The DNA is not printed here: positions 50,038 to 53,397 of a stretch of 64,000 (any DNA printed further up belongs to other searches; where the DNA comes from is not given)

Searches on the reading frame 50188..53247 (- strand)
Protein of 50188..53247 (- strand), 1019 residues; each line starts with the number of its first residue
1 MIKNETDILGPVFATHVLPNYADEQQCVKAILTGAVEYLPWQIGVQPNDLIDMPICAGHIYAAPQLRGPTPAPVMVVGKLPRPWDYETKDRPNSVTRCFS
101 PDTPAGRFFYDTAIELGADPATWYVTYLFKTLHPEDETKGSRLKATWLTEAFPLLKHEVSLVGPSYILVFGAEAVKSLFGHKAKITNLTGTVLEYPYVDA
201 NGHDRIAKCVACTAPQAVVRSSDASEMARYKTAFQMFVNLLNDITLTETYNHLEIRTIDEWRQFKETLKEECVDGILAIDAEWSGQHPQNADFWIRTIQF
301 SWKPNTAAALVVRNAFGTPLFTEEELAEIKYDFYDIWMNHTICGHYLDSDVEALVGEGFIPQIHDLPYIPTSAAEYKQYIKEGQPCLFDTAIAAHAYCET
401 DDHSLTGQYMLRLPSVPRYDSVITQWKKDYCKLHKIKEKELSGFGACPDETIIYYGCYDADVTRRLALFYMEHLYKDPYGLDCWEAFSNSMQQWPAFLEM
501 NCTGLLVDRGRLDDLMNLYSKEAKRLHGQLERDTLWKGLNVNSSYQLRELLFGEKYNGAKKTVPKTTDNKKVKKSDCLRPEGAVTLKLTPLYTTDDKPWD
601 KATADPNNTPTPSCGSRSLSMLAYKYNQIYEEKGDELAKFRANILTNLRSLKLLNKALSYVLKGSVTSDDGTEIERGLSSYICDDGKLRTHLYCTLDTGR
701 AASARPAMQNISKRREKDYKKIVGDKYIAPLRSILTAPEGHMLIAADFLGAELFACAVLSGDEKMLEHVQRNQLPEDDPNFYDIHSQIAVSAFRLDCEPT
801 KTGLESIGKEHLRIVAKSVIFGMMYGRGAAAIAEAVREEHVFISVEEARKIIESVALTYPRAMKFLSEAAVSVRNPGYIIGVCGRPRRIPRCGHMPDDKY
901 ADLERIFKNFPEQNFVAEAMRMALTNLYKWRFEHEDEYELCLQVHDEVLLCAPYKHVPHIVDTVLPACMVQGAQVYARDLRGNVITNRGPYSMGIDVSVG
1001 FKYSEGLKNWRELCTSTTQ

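Call 34: search_protein_families(library=phrogs, proteins=[window:50188-53247:-], max_evalue=0.001)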
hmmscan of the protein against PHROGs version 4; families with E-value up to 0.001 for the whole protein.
window:50188-53247:- (1019 aa): 3 families
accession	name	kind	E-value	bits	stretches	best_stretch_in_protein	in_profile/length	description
phrog_17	-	DNA, RNA and nucleotide metabolism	2.1e-66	225.8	1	146-1014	549-1234/1445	DNA polymerase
phrog_5995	-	DNA, RNA and nucleotide metabolism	5.1e-13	50.1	1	838-1005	14-177/236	DNA polymerase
phrog_2573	-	DNA, RNA and nucleotide metabolism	6.2e-13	49.6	1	738-958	12-235/336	DNA polymerase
